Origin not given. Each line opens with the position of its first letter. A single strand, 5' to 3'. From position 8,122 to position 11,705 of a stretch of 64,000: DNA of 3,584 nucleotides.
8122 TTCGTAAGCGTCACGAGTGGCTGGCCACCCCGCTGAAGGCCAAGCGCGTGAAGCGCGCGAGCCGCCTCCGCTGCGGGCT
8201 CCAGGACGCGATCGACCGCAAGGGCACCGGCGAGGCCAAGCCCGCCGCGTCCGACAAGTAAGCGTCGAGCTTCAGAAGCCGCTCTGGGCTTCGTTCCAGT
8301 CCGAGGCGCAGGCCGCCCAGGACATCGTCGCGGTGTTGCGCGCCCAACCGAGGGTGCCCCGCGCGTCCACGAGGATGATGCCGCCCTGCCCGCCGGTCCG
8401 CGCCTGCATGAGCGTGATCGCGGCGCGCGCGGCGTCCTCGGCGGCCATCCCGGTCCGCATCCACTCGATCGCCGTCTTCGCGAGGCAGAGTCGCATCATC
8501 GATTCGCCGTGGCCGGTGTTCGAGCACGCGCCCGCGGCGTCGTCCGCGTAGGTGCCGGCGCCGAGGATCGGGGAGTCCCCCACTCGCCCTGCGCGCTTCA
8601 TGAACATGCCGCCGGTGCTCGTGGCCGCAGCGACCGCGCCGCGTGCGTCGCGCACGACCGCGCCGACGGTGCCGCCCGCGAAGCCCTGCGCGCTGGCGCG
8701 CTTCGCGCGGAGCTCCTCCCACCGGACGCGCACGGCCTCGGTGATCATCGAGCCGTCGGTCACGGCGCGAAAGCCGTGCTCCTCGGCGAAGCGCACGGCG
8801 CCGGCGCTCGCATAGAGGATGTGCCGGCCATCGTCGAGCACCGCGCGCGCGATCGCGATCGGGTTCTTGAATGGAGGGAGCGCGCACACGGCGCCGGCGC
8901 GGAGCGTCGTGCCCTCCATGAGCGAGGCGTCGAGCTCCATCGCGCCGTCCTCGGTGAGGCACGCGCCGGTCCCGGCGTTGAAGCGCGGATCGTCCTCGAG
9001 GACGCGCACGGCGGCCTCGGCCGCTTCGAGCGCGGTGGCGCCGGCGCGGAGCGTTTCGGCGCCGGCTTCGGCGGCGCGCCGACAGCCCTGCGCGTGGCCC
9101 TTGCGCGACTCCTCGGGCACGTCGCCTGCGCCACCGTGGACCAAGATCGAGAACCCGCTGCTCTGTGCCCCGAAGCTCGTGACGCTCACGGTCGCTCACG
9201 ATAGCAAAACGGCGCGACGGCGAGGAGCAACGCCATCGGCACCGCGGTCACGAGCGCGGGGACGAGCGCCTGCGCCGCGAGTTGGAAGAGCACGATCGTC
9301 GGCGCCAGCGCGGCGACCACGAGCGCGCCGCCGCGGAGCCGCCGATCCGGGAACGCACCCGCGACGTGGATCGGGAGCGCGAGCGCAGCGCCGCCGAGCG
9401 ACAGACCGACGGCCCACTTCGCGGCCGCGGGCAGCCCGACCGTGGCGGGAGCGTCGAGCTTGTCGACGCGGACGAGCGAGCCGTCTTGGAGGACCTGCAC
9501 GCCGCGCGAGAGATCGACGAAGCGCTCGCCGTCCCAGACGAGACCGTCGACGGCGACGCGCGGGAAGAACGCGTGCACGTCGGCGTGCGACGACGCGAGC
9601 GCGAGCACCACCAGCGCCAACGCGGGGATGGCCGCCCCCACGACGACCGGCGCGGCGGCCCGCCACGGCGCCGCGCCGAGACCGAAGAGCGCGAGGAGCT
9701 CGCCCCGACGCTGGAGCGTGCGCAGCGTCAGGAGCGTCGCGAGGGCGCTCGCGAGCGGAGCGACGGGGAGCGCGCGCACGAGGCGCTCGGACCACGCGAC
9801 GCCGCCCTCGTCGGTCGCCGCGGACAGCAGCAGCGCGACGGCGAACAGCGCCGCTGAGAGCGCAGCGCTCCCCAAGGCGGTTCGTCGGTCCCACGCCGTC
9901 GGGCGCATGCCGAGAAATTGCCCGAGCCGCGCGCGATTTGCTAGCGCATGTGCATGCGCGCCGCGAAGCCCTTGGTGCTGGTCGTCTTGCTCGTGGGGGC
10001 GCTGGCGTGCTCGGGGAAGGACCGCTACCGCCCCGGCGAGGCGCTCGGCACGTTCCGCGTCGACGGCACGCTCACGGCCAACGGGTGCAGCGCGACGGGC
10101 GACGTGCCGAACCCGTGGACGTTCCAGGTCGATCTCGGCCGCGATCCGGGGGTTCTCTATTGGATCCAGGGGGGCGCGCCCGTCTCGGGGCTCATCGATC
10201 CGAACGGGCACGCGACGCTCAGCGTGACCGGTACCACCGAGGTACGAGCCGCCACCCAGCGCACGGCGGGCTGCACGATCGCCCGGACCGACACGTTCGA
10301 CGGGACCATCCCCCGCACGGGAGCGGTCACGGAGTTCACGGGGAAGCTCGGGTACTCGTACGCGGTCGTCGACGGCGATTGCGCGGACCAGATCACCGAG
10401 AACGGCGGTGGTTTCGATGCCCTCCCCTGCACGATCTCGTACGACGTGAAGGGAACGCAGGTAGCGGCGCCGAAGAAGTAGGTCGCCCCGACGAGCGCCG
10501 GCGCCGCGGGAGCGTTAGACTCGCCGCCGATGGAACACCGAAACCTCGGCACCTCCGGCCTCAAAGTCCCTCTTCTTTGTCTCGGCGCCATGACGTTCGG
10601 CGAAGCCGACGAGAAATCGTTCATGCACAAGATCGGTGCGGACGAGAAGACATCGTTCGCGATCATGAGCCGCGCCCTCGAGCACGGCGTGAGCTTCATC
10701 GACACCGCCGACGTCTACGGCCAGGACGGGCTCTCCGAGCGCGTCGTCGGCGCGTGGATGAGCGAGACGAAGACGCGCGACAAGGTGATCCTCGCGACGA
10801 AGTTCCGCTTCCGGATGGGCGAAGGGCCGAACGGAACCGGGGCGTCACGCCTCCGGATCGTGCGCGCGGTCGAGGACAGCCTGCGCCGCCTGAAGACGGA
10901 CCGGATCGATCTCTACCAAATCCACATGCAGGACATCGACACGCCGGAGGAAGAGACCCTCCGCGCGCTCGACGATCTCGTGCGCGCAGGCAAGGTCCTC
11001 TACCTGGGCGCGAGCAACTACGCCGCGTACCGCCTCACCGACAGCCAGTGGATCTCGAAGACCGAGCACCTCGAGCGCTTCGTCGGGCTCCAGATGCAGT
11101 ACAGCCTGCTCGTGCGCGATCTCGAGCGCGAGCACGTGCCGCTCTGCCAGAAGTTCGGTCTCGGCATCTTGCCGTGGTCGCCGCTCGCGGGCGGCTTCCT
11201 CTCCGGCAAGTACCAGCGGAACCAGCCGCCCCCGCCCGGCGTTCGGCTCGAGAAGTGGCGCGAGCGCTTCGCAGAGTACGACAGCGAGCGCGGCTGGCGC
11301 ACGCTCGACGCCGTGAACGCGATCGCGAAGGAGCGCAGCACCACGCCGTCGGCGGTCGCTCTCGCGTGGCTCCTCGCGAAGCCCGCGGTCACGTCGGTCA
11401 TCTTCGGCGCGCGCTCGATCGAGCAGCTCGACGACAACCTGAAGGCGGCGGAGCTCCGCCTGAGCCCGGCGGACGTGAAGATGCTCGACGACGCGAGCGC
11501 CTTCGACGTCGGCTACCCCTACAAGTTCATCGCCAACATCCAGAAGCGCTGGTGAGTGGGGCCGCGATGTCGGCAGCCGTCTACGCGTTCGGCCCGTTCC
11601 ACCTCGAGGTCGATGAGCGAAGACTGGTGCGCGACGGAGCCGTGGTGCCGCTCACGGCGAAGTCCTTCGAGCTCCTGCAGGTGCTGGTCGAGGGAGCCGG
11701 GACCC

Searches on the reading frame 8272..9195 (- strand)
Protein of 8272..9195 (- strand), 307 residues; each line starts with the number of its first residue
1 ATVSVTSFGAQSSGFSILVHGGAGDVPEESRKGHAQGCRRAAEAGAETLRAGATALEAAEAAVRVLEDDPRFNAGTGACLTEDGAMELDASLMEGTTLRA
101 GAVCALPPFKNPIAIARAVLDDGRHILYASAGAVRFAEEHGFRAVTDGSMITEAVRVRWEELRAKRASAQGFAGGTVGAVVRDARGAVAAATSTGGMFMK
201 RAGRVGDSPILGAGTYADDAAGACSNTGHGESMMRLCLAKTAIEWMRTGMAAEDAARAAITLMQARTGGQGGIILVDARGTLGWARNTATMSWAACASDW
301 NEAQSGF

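Call 66: search_protein_families(library=pfam, proteins=[window:8272-9195:-], max_evalue=0.0001)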
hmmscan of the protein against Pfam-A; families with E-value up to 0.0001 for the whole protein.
window:8272-9195:- (307 aa): 1 family
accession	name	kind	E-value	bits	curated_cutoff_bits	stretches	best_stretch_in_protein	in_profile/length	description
PF01112.23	Asparaginase_2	-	3.2e-89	299.5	27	1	17-299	3-301/309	Asparaginase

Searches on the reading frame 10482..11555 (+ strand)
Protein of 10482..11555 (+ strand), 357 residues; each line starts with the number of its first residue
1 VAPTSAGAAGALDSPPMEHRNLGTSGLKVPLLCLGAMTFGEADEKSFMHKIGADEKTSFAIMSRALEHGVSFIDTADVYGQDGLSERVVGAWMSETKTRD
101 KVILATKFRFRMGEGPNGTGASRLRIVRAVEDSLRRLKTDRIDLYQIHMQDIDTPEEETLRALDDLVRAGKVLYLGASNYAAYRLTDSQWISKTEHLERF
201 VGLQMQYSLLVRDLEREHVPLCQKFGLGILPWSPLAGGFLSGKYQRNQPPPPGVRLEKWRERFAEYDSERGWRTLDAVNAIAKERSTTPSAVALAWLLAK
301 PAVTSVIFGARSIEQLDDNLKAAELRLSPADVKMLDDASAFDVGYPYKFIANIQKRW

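Call 66: search_protein_families(library=pfam, proteins=[window:10482-11555:+], max_evalue=0.0001)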
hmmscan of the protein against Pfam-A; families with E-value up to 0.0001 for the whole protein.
window:10482-11555:+ (357 aa): 1 family
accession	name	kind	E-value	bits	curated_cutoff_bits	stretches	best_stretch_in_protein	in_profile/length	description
PF00248.27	Aldo_ket_red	-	1.4e-76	257.8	24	1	32-338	2-289/291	Aldo/keto reductase family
